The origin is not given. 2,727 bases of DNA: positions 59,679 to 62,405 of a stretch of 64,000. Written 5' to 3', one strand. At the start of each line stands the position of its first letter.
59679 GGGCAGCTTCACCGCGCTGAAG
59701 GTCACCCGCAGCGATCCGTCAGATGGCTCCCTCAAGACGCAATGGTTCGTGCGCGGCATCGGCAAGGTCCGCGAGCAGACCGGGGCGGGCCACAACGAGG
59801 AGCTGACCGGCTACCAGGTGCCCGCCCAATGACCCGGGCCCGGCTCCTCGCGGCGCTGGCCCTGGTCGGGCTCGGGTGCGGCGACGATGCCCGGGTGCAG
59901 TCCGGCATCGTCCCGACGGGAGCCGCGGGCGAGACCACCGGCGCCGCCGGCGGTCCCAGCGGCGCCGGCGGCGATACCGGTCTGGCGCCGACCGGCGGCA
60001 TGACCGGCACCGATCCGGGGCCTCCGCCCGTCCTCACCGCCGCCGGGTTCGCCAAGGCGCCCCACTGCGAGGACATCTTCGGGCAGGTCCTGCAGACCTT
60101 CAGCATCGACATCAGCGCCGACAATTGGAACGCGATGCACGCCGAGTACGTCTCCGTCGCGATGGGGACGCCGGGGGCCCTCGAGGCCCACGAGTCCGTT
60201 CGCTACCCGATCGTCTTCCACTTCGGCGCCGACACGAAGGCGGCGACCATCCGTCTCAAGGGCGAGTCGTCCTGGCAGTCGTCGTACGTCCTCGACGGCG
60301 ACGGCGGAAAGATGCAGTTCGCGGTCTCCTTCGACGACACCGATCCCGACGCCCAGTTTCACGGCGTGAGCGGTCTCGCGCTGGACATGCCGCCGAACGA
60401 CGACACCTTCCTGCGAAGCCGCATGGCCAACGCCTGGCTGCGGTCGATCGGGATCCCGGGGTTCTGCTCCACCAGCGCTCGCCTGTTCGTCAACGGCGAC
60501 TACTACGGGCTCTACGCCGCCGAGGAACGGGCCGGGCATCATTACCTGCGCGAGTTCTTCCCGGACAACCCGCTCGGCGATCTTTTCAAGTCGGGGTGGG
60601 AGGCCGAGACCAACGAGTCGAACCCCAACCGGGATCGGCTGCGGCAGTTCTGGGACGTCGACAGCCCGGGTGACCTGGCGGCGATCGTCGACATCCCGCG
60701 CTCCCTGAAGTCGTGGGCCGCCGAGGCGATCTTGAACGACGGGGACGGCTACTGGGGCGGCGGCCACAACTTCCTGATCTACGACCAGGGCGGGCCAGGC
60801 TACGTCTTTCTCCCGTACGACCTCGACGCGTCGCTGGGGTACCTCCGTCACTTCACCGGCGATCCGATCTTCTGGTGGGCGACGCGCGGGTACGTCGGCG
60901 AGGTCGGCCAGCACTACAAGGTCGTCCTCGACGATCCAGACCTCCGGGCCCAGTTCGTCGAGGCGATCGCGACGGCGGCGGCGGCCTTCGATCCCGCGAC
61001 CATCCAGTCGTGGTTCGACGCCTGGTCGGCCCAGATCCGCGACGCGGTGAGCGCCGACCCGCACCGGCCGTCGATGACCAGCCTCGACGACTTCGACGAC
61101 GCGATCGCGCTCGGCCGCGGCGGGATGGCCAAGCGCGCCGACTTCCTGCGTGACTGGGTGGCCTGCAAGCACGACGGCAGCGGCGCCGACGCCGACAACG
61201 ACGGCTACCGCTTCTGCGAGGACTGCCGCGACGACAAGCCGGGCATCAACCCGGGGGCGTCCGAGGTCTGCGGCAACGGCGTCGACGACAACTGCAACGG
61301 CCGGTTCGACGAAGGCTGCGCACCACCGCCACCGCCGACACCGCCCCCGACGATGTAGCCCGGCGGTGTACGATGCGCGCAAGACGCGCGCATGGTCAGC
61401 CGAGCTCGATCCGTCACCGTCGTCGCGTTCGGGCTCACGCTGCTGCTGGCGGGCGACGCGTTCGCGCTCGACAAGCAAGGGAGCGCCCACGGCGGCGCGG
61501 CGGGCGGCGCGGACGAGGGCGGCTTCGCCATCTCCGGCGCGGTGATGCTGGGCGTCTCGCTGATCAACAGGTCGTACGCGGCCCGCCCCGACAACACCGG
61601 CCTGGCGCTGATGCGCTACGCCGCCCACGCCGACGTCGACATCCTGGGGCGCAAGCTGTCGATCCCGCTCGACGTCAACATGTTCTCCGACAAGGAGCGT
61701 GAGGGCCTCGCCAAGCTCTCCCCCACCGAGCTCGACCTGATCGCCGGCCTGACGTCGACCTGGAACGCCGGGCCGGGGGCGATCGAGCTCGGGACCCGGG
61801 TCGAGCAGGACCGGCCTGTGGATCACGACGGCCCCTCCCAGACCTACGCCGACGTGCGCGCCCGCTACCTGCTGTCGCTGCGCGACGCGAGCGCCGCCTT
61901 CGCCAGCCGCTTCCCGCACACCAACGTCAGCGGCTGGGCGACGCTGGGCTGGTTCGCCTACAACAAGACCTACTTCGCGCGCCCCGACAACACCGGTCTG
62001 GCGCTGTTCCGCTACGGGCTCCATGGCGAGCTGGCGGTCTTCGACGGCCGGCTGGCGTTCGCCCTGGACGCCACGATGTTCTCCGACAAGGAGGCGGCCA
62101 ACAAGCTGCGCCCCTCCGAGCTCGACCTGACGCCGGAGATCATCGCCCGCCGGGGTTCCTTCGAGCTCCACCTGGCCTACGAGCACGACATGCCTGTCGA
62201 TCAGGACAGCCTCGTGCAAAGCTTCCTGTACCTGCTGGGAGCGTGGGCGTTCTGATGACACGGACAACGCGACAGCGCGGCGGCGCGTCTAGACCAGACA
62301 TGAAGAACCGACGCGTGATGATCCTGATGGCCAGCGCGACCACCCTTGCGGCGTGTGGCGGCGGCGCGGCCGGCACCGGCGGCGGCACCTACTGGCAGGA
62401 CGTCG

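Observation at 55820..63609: Seven-gene co-directional operon around the uncharacterised VTC / DUF4956 / CotH-kinase triad, expanded with envelope components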

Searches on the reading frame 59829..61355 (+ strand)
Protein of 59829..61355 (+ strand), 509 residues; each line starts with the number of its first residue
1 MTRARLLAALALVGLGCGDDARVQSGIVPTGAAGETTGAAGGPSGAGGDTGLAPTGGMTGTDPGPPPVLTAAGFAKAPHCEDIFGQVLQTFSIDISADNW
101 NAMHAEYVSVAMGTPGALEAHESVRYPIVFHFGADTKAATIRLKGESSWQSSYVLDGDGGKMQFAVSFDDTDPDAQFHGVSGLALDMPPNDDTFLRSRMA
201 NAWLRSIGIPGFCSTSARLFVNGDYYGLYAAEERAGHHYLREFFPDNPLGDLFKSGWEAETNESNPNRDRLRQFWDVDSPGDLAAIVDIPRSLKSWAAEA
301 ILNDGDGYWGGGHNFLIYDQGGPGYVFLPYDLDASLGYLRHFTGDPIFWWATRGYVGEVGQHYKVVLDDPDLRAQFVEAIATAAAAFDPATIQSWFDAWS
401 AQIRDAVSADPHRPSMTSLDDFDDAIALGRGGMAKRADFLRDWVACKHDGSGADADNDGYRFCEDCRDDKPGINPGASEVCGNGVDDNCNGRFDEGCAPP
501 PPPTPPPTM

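Call 5: search_protein_families(library=pfam, max_evalue=0.01, proteins=[window:59829-61355:+])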
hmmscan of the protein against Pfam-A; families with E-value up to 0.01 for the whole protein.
window:59829-61355:+ (509 aa): 2 families
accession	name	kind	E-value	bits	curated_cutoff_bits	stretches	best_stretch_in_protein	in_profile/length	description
PF08757.17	CotH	-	1.4e-22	81.1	23.8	1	158-418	10-299/322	CotH kinase protein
PF11617.13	Cu-binding_MopE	-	3.2e-09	37.3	27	1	465-495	1-30/30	Putative metal-binding motif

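Call 12: find_homologous_proteins(query=window:59829-61355:+, max_evalue=1e-10)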
Query window:59829-61355:+ (509 aa): 160 proteins with E <= 1e-10 among 8000 candidates; the best 120 are listed.
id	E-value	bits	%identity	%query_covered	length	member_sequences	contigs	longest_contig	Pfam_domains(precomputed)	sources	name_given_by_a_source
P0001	0.0e+0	1199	100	100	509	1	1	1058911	PF08757.18,PF11617.14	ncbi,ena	-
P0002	4.3e-272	922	78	95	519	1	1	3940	PF08757.18,PF11617.14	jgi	jgi:hypothetical protein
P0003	1.4e-232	792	68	97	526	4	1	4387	PF08757.18,PF11617.14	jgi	jgi:hypothetical protein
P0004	5.6e-226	770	70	93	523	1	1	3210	PF08757.18,PF11617.14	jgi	jgi:hypothetical protein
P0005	4.8e-223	760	74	81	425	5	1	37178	PF08757.18,PF11617.14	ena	-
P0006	2.2e-163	563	52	90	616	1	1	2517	PF08757.18,PF11617.14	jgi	jgi:hypothetical protein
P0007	4.3e-163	562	57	83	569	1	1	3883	PF08757.18,PF11617.14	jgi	jgi:hypothetical protein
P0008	2.6e-161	556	54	84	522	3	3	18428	PF08757.18,PF11617.14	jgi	-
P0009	1.5e-159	551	55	84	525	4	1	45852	PF08757.18,PF11617.14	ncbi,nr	ncbi:MAG TPA: CotH kinase family protein [Polyangia bacterium]|nr:CotH kinase family protein [Polyan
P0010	5.7e-159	549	52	97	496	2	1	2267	PF08757.18,PF11617.14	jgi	-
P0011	9.4e-159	548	56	82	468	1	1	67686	PF08757.18,PF11617.14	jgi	jgi:CotH protein/putative metal-binding protein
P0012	1.3e-158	547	56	83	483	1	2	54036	PF08757.18,PF11617.14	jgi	jgi:hypothetical protein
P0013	2.7e-158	546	54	83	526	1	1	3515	PF08757.18,PF11617.14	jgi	-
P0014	3.5e-158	546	53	91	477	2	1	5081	PF08757.18,PF11617.14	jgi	-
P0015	1.5e-157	544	55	83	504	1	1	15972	PF08757.18,PF11617.14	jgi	jgi:hypothetical protein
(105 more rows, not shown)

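Call 13: find_encoding_contigs(protein=P0001, flank=10000, max_places=3)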
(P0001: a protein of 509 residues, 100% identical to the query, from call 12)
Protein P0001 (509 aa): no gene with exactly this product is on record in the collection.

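Call 14: find_encoding_contigs(protein=P0005, flank=10000, max_places=3)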
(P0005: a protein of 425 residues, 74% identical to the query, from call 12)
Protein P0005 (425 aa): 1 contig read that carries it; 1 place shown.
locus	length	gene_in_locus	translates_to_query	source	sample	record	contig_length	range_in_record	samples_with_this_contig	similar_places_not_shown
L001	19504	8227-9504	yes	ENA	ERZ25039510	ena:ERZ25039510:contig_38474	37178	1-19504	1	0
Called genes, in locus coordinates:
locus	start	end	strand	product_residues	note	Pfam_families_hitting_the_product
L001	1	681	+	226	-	?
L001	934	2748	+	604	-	PF12705:PDDEXK_1, PF13604:AAA_30 (weak), PF13245:AAA_19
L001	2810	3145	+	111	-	PF13604:AAA_30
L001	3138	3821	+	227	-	PF18335:SH3_13 (weak), PF13538:UvrD_C_2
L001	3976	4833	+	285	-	PF09359:VTC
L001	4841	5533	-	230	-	-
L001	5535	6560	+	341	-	-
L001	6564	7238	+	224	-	PF02308:MgtC (faint), PF16316:DUF4956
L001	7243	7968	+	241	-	-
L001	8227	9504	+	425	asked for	PF08757:CotH, PF11617:Cu-binding_MopE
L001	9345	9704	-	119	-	-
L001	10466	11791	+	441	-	PF01082:Cu2_monooxygen (faint), PF03712:Cu2_monoox_C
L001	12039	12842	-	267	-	PF01326:PPDK_N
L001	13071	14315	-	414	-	-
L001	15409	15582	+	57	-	-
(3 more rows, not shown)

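Call 18: find_related_loci(query=A1, collection=genome_contigs, flank=10000)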
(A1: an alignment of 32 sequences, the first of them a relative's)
Query A1 (509 aa) in genome_contigs; peptide patterns used: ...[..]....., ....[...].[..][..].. (x = any residue, [..] = any of these).
599 stretches matched a pattern (row limit reached: there are more); 404 encode a relative of the query (tblastn E <= 1e-3); the best 80 are kept; 79 distinct loci.
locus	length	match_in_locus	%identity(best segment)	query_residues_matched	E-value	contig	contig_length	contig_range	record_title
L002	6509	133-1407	57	75-497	4e-159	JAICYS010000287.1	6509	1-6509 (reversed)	MAG: Myxococcota bacterium isolate LS_ISSM_2_bin.42 k141_2714737_length_6509_cov_15.0000, whole genome shotgun sequence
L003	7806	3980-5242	56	79-497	6e-156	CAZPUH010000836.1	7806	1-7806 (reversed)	MAG TPA_asm: uncultured Myxococcales bacterium isolate binchicken_co84_299 genome assembly, contig: k141_442418, whole g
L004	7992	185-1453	55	77-497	3e-154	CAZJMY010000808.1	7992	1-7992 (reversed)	MAG TPA_asm: uncultured Myxococcales bacterium isolate binchicken_co84_298 genome assembly, contig: k141_786929, whole g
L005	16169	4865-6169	53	80-507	5e-153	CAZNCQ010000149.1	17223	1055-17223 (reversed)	MAG TPA_asm: uncultured Myxococcales bacterium isolate binchicken_co54_362 genome assembly, contig: NODE_5843_length_172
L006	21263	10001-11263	53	80-497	1e-151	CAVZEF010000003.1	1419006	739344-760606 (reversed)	MAG: uncultured proteobacterium isolate MFD05841.bin.2.175 genome assembly, contig: contig_33852, whole genome shotgun s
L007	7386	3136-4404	53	80-497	3e-148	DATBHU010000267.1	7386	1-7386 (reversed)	MAG TPA_asm: Polyangia bacterium isolate SMAG_U3876 k141_2874919, whole genome shotgun sequence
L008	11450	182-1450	53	77-497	7e-146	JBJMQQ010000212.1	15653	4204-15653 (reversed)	MAG: Polyangia bacterium isolate H2_16_all_fractions_metab_conc_60_70_13 k255_6737030, whole genome shotgun sequence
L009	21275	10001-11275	53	75-497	2e-143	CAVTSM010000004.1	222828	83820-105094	MAG: uncultured proteobacterium isolate MFD09368.bin.2.175 genome assembly, contig: contig_13235, whole genome shotgun s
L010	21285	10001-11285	54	78-503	5e-136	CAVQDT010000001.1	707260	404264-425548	MAG: uncultured proteobacterium isolate MFD02134.bin.2.171 genome assembly, contig: contig_10662, whole genome shotgun s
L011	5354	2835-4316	44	4-502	9e-123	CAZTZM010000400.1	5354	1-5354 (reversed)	MAG TPA_asm: uncultured Myxococcales bacterium isolate binchicken_co84_305 genome assembly, contig: k141_2102481, whole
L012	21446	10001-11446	43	6-497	1e-119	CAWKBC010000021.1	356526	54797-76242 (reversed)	MAG: uncultured proteobacterium isolate MFD04540.bin.3.176 genome assembly, contig: contig_4229, whole genome shotgun se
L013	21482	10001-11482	44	7-497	8e-117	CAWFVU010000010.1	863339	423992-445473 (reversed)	MAG: uncultured proteobacterium isolate MFD04967.bin.2.10 genome assembly, contig: contig_9951, whole genome shotgun seq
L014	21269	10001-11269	47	80-499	3e-116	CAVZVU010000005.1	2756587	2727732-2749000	MAG: uncultured proteobacterium isolate MFD02134.bin.2.219 genome assembly, contig: contig_627, whole genome shotgun seq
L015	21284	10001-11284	44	75-497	2e-115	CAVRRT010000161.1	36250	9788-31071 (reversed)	MAG: uncultured proteobacterium isolate MFD04540.bin.2.43 genome assembly, contig: contig_70349, whole genome shotgun se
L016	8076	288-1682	43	39-502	5e-114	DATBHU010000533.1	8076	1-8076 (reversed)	MAG TPA_asm: Polyangia bacterium isolate SMAG_U3876 k141_2351375, whole genome shotgun sequence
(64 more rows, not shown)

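Call 35: search_protein_families(library=ncbifam, max_evalue=0.01, proteins=[window:59829-61355:+])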
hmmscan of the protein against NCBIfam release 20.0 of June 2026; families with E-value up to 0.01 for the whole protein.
window:59829-61355:+ (509 aa): 0 families

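Call 59: search_solved_structures(query=A1, max_evalue=0.01, show_alignments=1)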
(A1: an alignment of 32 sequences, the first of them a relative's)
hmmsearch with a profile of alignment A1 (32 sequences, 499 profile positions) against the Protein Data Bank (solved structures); distinct sequences matched with E-value up to 0.01: 2.
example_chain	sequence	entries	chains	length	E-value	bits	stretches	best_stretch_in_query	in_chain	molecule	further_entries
5jd9_A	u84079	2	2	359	8.3e-14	54.3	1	167-436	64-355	Spore coat protein H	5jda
2vov_A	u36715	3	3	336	1.1e-05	27.5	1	446-484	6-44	SURFACE-ASSOCIATED PROTEIN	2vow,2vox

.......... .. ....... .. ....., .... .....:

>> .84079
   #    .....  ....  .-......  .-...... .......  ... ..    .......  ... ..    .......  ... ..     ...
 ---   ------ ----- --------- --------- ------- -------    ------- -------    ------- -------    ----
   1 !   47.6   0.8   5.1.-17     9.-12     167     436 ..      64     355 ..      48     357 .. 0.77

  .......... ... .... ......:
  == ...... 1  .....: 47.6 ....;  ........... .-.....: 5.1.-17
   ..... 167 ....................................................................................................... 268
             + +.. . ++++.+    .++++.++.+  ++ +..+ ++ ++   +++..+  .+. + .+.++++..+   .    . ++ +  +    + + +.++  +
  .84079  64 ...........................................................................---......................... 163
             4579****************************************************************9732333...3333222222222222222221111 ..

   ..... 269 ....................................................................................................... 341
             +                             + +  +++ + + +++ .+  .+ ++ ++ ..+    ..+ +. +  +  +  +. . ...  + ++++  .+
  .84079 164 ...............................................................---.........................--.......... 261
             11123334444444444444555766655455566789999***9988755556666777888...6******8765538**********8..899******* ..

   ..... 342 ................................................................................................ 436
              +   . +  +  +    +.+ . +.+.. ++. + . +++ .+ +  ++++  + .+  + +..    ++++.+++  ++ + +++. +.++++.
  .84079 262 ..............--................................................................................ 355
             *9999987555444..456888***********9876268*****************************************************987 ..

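Call 93: search_protein_families(library=padloc, max_evalue=0.001, proteins=[window:59829-61355:+])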
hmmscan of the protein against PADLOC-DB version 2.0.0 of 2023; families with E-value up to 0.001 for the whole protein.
window:59829-61355:+ (509 aa): 0 families

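Call 94: list_cluster_members(proteins=[P0001, P0121, P0241])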
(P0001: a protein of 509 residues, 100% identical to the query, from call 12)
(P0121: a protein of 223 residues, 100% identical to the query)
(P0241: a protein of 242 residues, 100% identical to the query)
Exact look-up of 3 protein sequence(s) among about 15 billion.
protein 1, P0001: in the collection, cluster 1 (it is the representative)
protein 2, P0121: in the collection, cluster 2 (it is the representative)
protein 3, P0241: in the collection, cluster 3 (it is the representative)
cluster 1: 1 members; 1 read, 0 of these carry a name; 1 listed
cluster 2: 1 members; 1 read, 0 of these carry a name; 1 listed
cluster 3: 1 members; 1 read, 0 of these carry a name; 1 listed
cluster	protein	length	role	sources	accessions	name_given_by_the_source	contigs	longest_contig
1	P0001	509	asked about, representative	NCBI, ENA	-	-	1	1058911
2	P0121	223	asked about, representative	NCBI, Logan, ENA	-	-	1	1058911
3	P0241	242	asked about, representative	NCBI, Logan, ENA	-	-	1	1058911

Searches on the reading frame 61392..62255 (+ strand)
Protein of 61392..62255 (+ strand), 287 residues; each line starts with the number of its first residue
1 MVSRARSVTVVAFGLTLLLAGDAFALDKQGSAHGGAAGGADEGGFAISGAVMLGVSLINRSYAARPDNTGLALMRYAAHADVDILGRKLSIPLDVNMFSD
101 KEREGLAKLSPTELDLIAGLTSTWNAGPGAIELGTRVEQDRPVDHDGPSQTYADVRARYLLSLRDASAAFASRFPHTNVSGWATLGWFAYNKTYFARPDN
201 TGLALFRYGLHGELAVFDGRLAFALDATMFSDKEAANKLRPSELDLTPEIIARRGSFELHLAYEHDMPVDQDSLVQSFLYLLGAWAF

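Call 5: search_protein_families(library=pfam, max_evalue=0.01, proteins=[window:61392-62252:+])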
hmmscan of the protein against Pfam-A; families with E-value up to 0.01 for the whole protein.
window:61392-62252:+ (287 aa): 0 families

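Call 35: search_protein_families(library=ncbifam, max_evalue=0.01, proteins=[window:61392-62252:+])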
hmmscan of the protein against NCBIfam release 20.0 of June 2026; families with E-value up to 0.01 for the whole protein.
window:61392-62252:+ (287 aa): 0 families

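Call 86: search_protein_representatives(protein=window:61392-62252:+)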
Query: 287 residues. Proteins with E-value up to 0.001 (for the whole library): 153; up to 1e-10: 99; up to 1e-30: 44. The best 150 are listed.
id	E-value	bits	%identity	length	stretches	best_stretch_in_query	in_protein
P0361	1.4e-99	349.3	58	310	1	8-287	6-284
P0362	1.8e-93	329.3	59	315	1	11-287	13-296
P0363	1.8e-92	326.1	56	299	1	10-287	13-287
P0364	1.8e-79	283.4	63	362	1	13-230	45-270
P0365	5.9e-78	278.4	55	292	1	5-287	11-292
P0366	2.1e-68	247.1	62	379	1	16-212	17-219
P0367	1.4e-66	241.1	49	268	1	17-285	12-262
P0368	2.6e-65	237.0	44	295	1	8-282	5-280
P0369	2.9e-65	236.8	47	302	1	10-286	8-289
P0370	2.0e-63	230.8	52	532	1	75-285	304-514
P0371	5.7e-60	219.4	56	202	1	24-217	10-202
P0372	1.1e-57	211.9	46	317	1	16-287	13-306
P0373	1.4e-51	191.9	53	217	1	21-202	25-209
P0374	2.7e-51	191.0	48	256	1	65-284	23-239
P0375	7.7e-49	182.9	58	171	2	178-287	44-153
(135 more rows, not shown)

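Call 93: search_protein_families(library=padloc, max_evalue=0.001, proteins=[window:61392-62252:+])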
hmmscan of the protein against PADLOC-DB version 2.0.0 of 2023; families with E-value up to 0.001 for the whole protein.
window:61392-62252:+ (287 aa): 0 families

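Call 98: find_encoding_contigs(protein=window:61392-62255:+, flank=10000, max_places=4)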
Protein window:61392-62255:+ (287 aa): no gene with exactly this product is on record in the collection.
